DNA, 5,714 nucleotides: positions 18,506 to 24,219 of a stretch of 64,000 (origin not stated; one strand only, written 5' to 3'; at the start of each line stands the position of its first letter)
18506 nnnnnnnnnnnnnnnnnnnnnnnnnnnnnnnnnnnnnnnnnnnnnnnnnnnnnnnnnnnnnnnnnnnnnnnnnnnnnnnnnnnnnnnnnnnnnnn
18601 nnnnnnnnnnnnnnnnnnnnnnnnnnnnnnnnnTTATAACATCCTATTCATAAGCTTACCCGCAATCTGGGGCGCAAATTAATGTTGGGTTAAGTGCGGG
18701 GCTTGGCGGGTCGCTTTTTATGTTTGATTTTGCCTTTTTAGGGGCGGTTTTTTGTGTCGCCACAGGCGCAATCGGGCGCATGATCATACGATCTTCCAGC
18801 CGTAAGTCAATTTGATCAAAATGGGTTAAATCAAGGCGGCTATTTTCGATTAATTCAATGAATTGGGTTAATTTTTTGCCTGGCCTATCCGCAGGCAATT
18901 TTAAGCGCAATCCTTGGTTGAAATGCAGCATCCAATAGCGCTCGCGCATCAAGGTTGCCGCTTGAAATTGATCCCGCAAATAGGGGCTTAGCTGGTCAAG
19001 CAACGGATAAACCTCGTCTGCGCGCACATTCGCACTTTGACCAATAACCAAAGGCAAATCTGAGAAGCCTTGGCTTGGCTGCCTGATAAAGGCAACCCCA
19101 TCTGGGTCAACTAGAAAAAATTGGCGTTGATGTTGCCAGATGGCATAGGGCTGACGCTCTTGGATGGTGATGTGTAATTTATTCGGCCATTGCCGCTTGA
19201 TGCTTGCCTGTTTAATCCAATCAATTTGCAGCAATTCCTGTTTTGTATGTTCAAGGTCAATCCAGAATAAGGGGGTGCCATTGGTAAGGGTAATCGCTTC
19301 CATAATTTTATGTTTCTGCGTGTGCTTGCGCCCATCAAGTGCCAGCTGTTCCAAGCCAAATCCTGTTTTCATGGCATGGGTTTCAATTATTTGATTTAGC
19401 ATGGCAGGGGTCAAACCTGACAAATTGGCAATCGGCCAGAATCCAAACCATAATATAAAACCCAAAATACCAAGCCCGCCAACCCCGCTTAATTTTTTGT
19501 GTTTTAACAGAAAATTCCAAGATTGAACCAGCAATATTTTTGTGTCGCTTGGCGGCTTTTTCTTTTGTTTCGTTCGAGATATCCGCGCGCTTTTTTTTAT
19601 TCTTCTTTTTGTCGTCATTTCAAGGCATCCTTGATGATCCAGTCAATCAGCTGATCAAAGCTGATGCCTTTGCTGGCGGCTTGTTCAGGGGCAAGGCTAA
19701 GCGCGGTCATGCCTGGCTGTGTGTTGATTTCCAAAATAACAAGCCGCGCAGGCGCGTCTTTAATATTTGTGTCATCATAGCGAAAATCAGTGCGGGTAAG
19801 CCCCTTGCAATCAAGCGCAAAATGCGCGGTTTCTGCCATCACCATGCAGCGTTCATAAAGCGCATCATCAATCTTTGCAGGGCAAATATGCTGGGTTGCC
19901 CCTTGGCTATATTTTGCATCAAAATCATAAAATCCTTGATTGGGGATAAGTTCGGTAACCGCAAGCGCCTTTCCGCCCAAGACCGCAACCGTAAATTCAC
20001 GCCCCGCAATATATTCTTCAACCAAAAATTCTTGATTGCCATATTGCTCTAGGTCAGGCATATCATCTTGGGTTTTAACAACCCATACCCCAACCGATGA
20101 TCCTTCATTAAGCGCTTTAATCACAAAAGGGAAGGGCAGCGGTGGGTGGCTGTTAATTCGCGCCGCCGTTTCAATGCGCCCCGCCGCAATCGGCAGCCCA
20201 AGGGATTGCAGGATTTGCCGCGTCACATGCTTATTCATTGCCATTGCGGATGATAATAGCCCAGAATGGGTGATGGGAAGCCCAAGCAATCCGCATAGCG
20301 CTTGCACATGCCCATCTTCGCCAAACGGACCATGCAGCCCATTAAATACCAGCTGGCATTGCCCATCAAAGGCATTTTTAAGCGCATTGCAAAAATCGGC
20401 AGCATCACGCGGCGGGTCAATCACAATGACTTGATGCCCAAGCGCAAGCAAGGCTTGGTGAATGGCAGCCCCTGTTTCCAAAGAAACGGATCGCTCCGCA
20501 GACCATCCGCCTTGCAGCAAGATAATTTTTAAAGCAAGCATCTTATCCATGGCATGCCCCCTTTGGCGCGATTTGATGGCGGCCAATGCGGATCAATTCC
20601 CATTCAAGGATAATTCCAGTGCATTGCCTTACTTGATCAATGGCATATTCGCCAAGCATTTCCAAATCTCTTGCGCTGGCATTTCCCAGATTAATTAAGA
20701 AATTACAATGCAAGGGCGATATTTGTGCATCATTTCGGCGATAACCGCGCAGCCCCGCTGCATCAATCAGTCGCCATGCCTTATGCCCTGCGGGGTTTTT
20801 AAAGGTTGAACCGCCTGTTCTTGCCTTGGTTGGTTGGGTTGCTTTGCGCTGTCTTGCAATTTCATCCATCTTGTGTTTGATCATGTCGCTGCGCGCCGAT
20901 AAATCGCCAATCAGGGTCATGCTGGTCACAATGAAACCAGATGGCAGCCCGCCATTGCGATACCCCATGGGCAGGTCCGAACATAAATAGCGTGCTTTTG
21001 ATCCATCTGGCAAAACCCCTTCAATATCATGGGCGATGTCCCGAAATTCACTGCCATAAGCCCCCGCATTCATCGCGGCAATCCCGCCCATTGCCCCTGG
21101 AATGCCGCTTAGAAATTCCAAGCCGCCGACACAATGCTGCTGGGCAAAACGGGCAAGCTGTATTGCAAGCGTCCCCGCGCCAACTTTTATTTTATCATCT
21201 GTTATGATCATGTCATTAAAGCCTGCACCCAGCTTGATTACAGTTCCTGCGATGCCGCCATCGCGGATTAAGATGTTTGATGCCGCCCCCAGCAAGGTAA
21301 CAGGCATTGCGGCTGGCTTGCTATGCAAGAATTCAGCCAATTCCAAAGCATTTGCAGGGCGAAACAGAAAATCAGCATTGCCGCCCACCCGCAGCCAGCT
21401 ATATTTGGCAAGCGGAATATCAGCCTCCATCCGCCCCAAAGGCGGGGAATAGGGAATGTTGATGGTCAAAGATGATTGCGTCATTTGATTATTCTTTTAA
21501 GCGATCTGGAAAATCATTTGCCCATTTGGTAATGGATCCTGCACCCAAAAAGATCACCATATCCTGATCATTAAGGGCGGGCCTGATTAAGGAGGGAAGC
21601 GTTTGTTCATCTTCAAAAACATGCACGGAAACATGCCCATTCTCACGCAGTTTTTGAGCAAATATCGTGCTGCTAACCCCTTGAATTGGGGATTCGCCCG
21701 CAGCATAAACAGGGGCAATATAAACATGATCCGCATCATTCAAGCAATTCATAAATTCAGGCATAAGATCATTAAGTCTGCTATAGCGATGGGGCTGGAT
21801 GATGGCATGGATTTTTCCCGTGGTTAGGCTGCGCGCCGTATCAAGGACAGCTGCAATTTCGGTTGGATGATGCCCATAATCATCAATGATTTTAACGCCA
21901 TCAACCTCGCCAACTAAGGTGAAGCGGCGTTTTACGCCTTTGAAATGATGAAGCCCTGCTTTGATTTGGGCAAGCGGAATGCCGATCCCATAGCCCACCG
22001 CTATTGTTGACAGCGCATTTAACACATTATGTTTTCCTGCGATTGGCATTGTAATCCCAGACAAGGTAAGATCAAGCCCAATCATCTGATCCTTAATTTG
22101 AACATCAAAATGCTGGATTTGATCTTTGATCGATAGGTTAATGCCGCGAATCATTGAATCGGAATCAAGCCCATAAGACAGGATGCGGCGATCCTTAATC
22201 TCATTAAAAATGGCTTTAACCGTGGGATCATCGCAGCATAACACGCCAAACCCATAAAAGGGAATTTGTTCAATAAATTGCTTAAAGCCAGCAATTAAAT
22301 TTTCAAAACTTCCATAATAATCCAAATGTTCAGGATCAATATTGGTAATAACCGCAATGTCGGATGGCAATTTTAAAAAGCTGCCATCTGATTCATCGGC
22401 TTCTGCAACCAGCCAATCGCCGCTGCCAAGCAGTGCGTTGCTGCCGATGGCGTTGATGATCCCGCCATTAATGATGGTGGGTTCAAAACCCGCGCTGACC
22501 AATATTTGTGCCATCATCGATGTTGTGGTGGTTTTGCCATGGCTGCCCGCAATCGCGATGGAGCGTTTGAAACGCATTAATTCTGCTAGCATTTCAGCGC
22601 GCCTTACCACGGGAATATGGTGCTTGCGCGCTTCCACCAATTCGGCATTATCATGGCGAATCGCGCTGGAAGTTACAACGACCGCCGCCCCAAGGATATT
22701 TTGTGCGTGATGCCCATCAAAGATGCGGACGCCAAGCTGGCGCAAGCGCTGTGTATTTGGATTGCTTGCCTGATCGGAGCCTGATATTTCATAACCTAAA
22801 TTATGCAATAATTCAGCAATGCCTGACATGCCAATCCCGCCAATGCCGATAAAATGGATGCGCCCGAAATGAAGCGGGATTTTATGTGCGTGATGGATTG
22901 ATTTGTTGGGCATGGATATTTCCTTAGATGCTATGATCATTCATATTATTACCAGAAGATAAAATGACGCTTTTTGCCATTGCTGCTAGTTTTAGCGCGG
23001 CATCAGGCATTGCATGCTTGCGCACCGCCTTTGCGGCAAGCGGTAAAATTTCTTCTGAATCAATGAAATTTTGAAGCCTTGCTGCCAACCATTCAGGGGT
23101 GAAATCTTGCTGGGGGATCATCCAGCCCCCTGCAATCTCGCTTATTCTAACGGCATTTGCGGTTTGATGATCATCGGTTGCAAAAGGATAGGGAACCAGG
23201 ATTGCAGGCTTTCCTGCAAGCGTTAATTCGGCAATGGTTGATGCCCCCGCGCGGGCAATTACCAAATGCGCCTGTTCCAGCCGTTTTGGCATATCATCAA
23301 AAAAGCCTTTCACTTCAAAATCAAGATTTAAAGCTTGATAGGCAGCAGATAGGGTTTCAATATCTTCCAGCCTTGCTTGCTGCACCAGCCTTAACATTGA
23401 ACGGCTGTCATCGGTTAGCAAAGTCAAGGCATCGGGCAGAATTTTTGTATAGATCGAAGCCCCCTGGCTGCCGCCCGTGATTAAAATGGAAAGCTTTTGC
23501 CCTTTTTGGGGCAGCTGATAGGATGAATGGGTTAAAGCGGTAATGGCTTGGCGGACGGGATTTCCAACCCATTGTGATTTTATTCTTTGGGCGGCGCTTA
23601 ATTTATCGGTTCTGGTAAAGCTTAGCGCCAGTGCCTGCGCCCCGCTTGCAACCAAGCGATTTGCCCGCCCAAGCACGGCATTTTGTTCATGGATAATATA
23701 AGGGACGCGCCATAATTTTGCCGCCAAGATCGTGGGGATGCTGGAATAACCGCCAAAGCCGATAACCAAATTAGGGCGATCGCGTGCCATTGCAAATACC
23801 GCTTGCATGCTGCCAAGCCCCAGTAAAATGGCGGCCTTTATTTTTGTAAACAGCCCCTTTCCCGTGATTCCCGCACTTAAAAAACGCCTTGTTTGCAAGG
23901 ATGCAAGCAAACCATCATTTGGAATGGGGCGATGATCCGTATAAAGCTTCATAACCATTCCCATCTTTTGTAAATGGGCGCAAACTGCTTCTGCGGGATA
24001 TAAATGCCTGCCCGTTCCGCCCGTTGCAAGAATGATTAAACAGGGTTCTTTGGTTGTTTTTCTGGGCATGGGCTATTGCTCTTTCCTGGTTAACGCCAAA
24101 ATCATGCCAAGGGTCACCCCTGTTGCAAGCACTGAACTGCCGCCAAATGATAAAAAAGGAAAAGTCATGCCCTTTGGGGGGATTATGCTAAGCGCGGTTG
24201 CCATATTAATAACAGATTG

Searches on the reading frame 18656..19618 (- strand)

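Call 71: search_protein_families(library=pfam, proteins=[window:18656-19618:-], max_evalue=0.00001)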
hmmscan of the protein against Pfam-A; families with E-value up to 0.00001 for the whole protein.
window:18656-19618:- (320 aa): 2 families
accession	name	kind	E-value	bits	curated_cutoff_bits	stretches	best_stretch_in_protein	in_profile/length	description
PF08478.15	POTRA_1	-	2.1e-19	70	23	1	88-155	2-69/69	POTRA domain, FtsQ-type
PF03799.20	FtsQ_DivIB_C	-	8.1e-16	59.3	21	1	159-273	1-114/114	Cell division protein FtsQ/DivIB, C-terminal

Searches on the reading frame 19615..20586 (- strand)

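Call 71: search_protein_families(library=pfam, proteins=[window:19615-20586:-], max_evalue=0.00001)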
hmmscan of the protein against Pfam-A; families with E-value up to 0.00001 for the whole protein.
window:19615-20586:- (323 aa): 2 families
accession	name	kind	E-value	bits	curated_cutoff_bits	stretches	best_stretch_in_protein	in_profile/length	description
PF07478.18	Dala_Dala_lig_C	-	1e-40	139.9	24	1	149-318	34-203/204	D-ala D-ala ligase C-terminus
PF01820.27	Dala_Dala_lig_N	-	9.7e-14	52.4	34.6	1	70-106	83-119/121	D-ala D-ala ligase N-terminus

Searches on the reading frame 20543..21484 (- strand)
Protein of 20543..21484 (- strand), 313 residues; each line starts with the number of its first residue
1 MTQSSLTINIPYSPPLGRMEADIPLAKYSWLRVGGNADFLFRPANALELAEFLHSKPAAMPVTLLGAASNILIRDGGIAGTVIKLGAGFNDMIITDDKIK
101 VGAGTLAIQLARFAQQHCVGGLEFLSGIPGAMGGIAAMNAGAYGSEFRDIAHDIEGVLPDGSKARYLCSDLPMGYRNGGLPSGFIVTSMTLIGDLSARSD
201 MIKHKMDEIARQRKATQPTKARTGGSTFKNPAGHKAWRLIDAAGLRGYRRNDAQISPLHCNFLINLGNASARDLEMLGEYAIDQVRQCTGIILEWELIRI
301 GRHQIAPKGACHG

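Call 71: search_protein_families(library=pfam, proteins=[window:20543-21484:-], max_evalue=0.00001)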
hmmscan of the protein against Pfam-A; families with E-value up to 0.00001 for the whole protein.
window:20543-21484:- (313 aa): 2 families
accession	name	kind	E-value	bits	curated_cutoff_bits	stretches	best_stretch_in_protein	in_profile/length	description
PF02873.21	MurB_C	-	4.6e-30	104.2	27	1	202-298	2-97/99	UDP-N-acetylenolpyruvoylglucosamine reductase, C-terminal domain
PF01565.28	FAD_binding_4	-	1e-16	61.3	26.4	1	38-162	2-134/139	FAD binding domain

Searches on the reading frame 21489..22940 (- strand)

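Call 71: search_protein_families(library=pfam, proteins=[window:21489-22940:-], max_evalue=0.00001)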
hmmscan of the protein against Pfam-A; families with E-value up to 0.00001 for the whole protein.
window:21489-22940:- (483 aa): 3 families
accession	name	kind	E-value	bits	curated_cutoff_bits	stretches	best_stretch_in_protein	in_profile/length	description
PF01225.30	Mur_ligase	-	2e-31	108.6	21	1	27-125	1-94/95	Mur ligase family, catalytic domain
PF08245.18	Mur_ligase_M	-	4.8e-29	102.2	24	1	130-315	1-199/200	Mur ligase middle domain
PF02875.26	Mur_ligase_C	-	1.6e-21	77.9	28.4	1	338-468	1-127/127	Mur ligase, glutamate ligase domain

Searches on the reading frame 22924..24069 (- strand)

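Call 71: search_protein_families(library=pfam, proteins=[window:22924-24069:-], max_evalue=0.00001)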
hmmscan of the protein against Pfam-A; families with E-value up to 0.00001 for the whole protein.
window:22924-24069:- (381 aa): 2 families
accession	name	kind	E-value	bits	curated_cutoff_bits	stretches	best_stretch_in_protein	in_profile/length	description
PF04101.22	Glyco_tran_28_C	-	1.9e-35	122.8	22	1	195-358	2-163/166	Glycosyltransferase family 28 C-terminal domain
PF03033.26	Glyco_transf_28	-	2.2e-21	76.8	26.2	1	12-145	1-135/139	Glycosyltransferase family 28 N-terminal domain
